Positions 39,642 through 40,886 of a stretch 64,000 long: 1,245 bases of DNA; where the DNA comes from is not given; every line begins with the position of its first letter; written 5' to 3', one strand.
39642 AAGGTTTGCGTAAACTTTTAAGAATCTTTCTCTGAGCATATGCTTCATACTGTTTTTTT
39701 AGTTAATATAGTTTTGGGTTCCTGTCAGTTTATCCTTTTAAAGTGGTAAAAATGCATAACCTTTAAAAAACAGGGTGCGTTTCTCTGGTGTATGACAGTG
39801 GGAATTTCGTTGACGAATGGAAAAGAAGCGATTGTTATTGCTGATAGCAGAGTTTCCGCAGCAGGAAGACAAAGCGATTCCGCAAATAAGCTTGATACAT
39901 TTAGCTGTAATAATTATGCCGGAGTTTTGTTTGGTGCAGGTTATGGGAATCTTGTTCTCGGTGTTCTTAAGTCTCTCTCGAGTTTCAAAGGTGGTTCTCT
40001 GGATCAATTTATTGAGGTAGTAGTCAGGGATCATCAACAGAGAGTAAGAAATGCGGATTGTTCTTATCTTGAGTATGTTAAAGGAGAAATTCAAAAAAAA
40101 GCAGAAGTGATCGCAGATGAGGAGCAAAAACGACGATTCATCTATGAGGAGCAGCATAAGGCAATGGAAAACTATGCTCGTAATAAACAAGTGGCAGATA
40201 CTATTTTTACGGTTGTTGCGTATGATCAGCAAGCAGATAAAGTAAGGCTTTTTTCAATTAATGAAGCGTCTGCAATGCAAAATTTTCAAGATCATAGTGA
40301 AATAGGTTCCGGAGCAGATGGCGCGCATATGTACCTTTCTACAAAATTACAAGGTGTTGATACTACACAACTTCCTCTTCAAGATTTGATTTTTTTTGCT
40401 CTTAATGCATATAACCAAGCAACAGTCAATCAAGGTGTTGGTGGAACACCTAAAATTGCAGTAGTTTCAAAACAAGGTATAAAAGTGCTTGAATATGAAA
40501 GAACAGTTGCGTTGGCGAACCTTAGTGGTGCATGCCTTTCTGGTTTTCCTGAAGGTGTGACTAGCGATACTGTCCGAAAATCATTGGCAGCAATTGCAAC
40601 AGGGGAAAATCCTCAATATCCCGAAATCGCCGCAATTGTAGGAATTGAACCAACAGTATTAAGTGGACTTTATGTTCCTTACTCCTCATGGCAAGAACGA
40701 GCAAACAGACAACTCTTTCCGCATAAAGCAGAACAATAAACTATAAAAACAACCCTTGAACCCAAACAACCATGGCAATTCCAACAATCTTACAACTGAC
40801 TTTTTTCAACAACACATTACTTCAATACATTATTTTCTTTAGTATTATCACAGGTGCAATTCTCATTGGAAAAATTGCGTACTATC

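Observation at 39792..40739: Divergent proteasome-beta-like Ntn hydrolase with a ~100-aa C-terminal extension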

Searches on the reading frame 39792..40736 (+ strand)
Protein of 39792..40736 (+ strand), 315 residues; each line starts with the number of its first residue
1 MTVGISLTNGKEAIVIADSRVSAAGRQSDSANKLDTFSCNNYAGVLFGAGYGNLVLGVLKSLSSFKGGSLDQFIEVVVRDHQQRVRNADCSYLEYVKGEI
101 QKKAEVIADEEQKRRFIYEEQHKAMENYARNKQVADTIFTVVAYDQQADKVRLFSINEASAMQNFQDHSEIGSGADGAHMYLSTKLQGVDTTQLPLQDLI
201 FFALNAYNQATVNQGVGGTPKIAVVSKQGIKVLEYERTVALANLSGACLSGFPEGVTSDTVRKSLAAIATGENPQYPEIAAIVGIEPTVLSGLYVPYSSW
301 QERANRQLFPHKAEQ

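Call 4: search_protein_families(library=pfam, proteins=[window:39792-40736:+], max_evalue=10)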
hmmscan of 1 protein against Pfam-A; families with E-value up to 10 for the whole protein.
window:39792-40736:+ (315 aa): 1 family
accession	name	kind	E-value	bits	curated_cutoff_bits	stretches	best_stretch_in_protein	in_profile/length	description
PF06222.17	Phage_TAC_1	-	1.3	9.4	25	1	120-163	56-97/124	Phage tail assembly chaperone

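Call 5: search_protein_families(library=ncbifam, proteins=[window:39792-40736:+], max_evalue=10)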
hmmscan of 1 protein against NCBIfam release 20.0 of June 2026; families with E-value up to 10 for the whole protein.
window:39792-40736:+ (315 aa): 2 families
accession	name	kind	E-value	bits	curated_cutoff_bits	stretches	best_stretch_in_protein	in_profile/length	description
TIGR03690.1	20S_bact_beta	equivalog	0.012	15.4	191.9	1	136-222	104-186/222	proteasome subunit beta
NF011674.0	PRK15093.1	equivalog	0.11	11.6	627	1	75-132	142-196/330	putrescine export ABC transporter ATP-binding protein SapD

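Call 6: search_solved_structures(query=window:39792-40736:+, max_evalue=10, show_alignments=3)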
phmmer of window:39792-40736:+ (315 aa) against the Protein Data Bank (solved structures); distinct sequences matched with E-value up to 10: 4.
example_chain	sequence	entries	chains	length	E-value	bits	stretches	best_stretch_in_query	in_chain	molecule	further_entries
3h4p_a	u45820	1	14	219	0.061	15.9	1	143-238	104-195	Proteasome subunit beta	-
4i4j_A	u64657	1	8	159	0.52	12.9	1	270-309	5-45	ACP-polyene thioesterase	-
8zeh_f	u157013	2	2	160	1.1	11.8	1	261-308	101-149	Photosystem I reaction center subunit III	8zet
8xls_F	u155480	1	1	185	1.5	11.4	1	261-308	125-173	Photosystem I reaction center subunit III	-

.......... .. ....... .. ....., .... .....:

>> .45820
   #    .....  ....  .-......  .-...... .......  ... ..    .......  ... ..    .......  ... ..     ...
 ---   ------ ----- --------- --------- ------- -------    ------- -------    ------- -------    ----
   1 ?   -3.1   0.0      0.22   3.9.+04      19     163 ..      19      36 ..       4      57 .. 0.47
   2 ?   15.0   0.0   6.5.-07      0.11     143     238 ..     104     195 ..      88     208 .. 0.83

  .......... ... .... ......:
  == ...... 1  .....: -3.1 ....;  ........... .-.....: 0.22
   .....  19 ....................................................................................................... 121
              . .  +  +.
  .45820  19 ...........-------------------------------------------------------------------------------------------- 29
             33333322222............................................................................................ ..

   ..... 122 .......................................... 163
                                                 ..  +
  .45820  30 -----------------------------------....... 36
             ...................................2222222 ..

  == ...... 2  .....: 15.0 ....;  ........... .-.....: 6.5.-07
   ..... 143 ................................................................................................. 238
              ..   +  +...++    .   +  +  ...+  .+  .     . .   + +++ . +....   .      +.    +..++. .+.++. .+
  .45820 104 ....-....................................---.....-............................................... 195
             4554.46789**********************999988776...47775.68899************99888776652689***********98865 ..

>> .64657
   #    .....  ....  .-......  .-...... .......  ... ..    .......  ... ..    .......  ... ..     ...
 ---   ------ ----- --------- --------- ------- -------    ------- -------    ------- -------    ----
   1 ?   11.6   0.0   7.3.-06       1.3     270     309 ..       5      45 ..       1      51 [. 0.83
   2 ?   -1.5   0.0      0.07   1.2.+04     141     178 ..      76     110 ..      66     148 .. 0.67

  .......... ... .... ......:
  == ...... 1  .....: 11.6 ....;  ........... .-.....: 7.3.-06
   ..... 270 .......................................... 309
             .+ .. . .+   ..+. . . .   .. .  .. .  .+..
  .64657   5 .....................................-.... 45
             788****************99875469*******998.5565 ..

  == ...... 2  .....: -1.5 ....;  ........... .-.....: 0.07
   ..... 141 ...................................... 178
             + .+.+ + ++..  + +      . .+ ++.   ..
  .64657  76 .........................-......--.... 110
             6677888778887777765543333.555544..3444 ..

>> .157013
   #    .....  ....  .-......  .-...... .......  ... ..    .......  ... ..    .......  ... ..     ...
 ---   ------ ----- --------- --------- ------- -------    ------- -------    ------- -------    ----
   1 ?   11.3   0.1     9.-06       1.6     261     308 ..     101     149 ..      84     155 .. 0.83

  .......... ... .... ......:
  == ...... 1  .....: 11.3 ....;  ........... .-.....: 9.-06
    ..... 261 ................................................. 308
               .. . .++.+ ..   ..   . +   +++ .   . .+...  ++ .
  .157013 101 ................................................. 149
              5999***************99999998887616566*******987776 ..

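Call 7: find_homologous_proteins(query=window:39792-40736:+, max_evalue=0.001)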
Query window:39792-40736:+ (315 aa): 105 proteins with E <= 0.001 among 2493 candidates.
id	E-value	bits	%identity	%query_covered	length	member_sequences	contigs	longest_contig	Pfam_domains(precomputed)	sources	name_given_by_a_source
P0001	9.2e-203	690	100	100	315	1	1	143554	-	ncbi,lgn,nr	ncbi:hypothetical protein HZC31_01065 [Candidatus Woesearchaeota archaeon]|nr:hypothetical protein [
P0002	5.2e-91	323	50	98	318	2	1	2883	-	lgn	-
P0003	1.5e-87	312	49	100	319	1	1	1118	-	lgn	-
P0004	4.1e-86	307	49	98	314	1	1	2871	-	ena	-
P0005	2.8e-85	304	48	100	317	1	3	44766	-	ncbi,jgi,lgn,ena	-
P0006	2.9e-84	301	47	98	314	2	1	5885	-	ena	-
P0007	6.8e-83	296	48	98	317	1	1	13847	-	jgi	jgi:hypothetical protein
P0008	3.0e-82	294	48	99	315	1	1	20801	-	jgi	jgi:hypothetical protein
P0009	1.0e-81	293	46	98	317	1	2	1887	-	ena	-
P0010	2.5e-81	291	45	98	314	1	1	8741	-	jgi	jgi:hypothetical protein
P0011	2.0e-80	288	45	99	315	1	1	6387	-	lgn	-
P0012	1.5e-79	285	46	98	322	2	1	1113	-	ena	-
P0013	4.9e-78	280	46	100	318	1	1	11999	-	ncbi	-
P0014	2.3e-77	278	44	98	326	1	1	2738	-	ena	-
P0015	2.2e-76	275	45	98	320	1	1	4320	-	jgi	jgi:hypothetical protein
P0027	1.2e-71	260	44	98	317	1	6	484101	-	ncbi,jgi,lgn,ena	-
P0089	6.6e-51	191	36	98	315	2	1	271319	-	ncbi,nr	ncbi:hypothetical protein JW968_03570 [Candidatus Woesearchaeota archaeon]|nr:hypothetical protein [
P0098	4.1e-38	149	30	98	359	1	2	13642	-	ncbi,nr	ncbi:MAG: hypothetical protein GWP09_02925 [Nitrospiraceae bacterium]|nr:hypothetical protein [Nitro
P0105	7.1e-14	70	25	97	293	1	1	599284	-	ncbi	-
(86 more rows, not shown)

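Call 9: search_solved_structures(query=A1, max_evalue=10, show_alignments=4)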
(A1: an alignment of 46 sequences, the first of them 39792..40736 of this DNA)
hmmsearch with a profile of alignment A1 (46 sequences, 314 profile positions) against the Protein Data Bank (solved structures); distinct sequences matched with E-value up to 10: 6.
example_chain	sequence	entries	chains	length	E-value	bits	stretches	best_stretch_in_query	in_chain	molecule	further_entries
6tri_A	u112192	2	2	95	0.14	14.9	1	237-309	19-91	CI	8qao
5a7l_A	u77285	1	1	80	0.61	12.8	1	237-297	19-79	CI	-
6e31_A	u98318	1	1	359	0.8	12.4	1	66-135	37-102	Rap1-interacting adapter molecule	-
8hlk_A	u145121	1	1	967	1.2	11.8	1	21-145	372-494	Microcystin synthetase B (Fragment)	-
22vl_b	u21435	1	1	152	2.6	10.7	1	62-135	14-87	ATP synthase subunit b, chloroplastic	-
6xxv_C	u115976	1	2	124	3.9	10.1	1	62-155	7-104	S2_1.2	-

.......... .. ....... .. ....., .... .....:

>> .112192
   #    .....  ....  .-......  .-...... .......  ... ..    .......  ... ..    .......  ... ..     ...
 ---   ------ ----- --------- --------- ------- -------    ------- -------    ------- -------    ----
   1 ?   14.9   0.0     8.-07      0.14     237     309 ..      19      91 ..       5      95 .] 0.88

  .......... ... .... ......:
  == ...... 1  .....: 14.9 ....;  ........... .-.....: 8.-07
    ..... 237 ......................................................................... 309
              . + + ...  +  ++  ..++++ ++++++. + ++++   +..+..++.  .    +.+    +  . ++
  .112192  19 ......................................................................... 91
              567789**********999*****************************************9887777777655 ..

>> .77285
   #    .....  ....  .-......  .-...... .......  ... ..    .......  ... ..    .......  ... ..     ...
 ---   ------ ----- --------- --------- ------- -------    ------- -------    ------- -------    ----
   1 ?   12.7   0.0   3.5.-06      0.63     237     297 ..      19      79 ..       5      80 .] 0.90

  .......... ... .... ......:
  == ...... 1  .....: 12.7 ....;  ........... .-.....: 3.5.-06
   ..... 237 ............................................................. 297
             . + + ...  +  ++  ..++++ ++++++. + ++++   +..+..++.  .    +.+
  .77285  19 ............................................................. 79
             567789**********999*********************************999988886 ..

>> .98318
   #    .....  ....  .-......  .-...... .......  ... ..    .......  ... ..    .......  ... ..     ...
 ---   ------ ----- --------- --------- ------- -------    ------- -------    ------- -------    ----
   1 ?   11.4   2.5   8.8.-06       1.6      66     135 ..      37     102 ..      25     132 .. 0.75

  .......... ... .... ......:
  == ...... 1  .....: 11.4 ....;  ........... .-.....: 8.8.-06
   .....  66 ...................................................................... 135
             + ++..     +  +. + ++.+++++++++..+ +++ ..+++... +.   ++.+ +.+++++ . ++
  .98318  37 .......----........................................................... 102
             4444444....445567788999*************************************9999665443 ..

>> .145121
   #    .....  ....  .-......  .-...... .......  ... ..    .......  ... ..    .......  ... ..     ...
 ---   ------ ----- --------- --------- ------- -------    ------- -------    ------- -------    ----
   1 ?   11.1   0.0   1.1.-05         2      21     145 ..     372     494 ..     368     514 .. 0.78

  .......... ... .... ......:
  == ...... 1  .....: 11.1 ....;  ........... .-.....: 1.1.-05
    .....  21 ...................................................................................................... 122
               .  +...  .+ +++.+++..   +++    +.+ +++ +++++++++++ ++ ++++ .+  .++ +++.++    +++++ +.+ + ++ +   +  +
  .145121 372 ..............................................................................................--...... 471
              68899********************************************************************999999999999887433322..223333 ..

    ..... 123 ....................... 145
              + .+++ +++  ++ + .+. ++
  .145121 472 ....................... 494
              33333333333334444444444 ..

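Call 21: predict_structure(alignment_id=A1)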
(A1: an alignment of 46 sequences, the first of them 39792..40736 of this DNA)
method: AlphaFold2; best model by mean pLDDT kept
length: 315 residues; sequences in the alignment: 46
mean_pLDDT: 94.4   pTM: 0.91
mean pLDDT of the five models: 94.4, 94.2, 94.1, 93.0, 92.7
residues with pLDDT >= 90: 269; 70-90: 40; 50-70: 5; < 50: 1
segments of 3 or more residues with pLDDT < 50: none
pLDDT, mean of each block of 10 residues (from residue 1): 95 97 85 96 97 95 96 98 97 98 98 98 97 90 98 97 98 97 98 97 98 94 98 97 95 77 91 92 94 96 91 61
secondary structure, 60 per line:
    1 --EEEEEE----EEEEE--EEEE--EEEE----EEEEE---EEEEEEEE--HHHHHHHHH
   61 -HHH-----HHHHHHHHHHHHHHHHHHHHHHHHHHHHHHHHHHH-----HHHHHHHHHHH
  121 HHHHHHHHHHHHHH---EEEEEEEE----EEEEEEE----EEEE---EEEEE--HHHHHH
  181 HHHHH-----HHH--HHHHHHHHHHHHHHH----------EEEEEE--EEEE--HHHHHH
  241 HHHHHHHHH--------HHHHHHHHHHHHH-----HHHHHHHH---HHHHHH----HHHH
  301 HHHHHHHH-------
elements in order: E3-8 E13-17 E20-23 E26-29 E34-38 E42-49 H52-60 H70-104 H110-134 E138-145 E150-156 E161-164 E168-172 H175-185 H196-210 E221-226 E229-232 H235-249 H258-270 H276-283 H287-292 H297-308

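Call 29: find_encoding_contigs(protein=P0027, flank=6000, max_places=2)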
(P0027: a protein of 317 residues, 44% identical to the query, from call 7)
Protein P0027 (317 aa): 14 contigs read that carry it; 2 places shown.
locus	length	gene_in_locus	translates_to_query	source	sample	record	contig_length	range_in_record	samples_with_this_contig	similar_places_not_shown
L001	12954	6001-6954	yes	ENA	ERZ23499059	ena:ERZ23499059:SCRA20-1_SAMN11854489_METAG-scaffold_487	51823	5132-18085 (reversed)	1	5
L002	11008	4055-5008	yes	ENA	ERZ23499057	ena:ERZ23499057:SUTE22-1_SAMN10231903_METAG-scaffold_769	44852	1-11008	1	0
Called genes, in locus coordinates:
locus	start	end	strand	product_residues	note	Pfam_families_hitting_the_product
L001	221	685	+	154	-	-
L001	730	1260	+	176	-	PF22600:MTPAP-like_central (weak), PF01909:NTP_transf_2, PF18765:Polbeta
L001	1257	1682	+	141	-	-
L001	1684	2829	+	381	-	PF02475:TRM5-TYW2_MTfase (faint), PF05175:MTS, PF06325:PrmA (faint), PF13847:Methyltransf_31, PF08241:Methyltransf_11 (weak), PF13649:Methyltransf_25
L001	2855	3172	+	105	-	-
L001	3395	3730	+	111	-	PF01035:DNA_binding_1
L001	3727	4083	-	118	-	-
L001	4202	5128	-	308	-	PF08271:Zn_Ribbon_TF, PF00382:TFIIB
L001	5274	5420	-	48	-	PF18930:DUF5679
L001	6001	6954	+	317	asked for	-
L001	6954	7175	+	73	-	-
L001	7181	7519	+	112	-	-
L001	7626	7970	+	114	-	-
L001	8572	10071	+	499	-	PF04607:RelA_SpoT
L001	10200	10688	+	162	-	-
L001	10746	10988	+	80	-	PF10884:DUF2683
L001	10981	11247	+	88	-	-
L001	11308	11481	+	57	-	PF07754:Ribosomal_aS21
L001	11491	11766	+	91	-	PF00736:EF1_GNE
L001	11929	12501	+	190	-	-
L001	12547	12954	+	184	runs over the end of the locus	PF08123:DOT1 (weak)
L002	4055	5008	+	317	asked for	-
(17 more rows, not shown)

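Call 30: find_encoding_contigs(protein=P0089, flank=6000, max_places=2)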
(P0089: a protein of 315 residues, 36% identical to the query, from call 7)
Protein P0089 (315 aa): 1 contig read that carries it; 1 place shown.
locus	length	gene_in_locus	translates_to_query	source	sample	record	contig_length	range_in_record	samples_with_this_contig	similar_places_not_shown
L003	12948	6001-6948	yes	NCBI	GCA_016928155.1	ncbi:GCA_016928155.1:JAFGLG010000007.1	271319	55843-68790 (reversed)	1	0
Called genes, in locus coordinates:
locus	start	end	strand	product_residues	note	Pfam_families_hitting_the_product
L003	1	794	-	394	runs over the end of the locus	-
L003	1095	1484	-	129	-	-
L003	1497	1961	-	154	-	-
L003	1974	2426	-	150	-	-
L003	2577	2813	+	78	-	PF02697:VAPB_antitox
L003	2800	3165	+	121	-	PF01850:PIN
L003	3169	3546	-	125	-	-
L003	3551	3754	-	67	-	PF14076:DUF4258 (weak)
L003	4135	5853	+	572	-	PF00999:Na_H_Exchanger, PF02254:TrkA_N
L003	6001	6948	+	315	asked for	-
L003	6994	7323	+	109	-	-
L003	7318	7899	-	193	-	-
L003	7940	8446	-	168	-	-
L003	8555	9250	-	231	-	-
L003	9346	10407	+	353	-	-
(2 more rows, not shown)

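Call 33: search_protein_representatives(alignment_id=A1)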
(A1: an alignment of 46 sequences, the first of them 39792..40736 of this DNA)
Query: 46 sequences, 314 profile positions. Proteins with E-value up to 0.001 (for the whole library): 334; up to 1e-10: 199; up to 1e-30: 139. The best 150 are listed.
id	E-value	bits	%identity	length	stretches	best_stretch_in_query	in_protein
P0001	7.1e-123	426.5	-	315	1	1-312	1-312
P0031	4.6e-120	417.3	-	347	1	1-312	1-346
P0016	8.9e-120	416.3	-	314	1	1-312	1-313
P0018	5.9e-119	413.7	-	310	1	1-310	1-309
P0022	1.7e-118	412.1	-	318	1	1-313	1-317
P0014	2.0e-117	408.7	-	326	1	1-310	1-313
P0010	5.3e-117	407.2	-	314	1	1-307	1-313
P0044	1.9e-116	405.4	-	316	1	1-313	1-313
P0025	3.1e-114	398.2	-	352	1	1-309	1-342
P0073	5.2e-114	397.4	-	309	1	1-306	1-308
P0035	9.8e-114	396.5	-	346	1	1-313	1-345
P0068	2.4e-112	391.9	-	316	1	1-311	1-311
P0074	3.3e-112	391.5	-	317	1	1-313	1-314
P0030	1.0e-111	389.9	-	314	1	1-312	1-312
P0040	3.7e-111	388.0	-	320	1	7-308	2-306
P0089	6.8e-106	370.7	-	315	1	1-312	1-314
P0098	3.5e-89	315.8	-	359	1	1-312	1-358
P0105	1.9e-58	214.9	-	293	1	1-306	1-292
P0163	4.8e-48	180.7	-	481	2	1-271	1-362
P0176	5.1e-37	144.5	-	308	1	7-290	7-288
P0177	1.0e-36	143.5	-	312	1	7-294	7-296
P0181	2.8e-35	138.7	-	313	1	13-296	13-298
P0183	9.0e-35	137.1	-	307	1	7-301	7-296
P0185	4.1e-33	131.7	-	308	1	7-292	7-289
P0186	1.8e-32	129.6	-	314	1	1-310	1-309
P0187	4.5e-32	128.2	-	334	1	1-312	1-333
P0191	1.2e-28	117.0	-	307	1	1-290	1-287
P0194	1.7e-26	109.9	-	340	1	1-303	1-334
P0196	2.8e-25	105.9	-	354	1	9-311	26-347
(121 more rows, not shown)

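Call 34: search_protein_families(library=pfam, proteins=[P0176, P0177, P0181, P0183, P0185, P0191, P0194, P0196, P0163, P0105], max_evalue=1)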
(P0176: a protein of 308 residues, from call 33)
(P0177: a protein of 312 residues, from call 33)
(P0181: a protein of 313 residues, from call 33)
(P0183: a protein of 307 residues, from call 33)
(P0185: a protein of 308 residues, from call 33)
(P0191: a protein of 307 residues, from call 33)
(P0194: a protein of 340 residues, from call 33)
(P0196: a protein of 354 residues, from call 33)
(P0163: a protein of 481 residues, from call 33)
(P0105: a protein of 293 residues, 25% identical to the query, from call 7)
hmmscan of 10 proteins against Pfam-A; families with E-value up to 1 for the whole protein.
P0176 (308 aa): 10 families
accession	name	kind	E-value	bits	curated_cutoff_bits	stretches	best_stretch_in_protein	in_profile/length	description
PF23613.1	ELP3_N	-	0.0076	16.6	27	1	71-107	5-41/70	ELP3 N-terminal domain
PF06600.16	DUF1140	-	0.036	15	25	1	239-304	23-94/99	Protein of unknown function (DUF1140)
PF07586.16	HXXSHH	-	0.047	13.7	30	1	66-115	170-218/307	Protein of unknown function (DUF1552)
PF14396.12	CFTR_R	-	0.059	13.4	22.5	1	63-145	60-140/213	Cystic fibrosis TM conductance regulator (CFTR), regulator domain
PF18915.5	DUF5667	-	0.063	14.1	27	1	67-131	11-76/99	Domain of unknown function (DUF5667)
PF08899.16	DUF1844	-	0.094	13.3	27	1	66-95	43-72/76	Domain of unknown function (DUF1844)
PF05121.17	GvpK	-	0.13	12.8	25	1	252-295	38-81/85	Gas vesicle protein K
PF02912.23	Phe_tRNA-synt_N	-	0.19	12.1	22.3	1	64-102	17-54/69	Aminoacyl tRNA synthetase class II, N-terminal domain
PF09230.16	DFF40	-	0.24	11.5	25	1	62-139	15-89/225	DNA fragmentation factor 40 kDa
PF09753.14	Use1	-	0.46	10.5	38.3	1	70-135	9-74/243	Membrane fusion protein Use1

P0177 (312 aa): 0 families

P0181 (313 aa): 2 families
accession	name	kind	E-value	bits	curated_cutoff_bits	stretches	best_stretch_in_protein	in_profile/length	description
PF20184.3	DUF6547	-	0.029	15.1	27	1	86-151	2-67/117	Family of unknown function (DUF6547)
PF25458.1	INTS4_C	-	0.12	12.7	27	1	81-142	54-115/129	Integrator subunit 4 family C-terminal Ig-like domain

P0183 (307 aa): 1 family
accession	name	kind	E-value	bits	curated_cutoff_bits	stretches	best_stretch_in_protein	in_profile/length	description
PF05335.18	DUF745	-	0.44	10.7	33.3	1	63-118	105-155/183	Protein of unknown function (DUF745)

P0185 (308 aa): 0 families

P0191 (307 aa): 0 families

P0194 (340 aa): 0 families

P0196 (354 aa): 1 family
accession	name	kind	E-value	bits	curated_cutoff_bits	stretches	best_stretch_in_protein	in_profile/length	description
PF05120.17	GvpG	-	0.001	19.7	30.6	1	119-153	32-66/67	Gas vesicle protein G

P0163 (481 aa): 3 families
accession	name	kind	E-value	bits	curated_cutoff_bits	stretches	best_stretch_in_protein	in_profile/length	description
PF01762.27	Galactosyl_T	-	0.024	14.8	23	1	391-452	33-95/195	Galactosyltransferase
PF21769.2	vRNAP_dom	-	0.072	13.9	27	1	47-179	7-137/145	Virion DNA-directed RNA polymerase domain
PF21730.2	Vma22_CCDC115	-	0.96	10.3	28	1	86-186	12-111/143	Vma22/CCDC115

P0105 (293 aa): 0 families
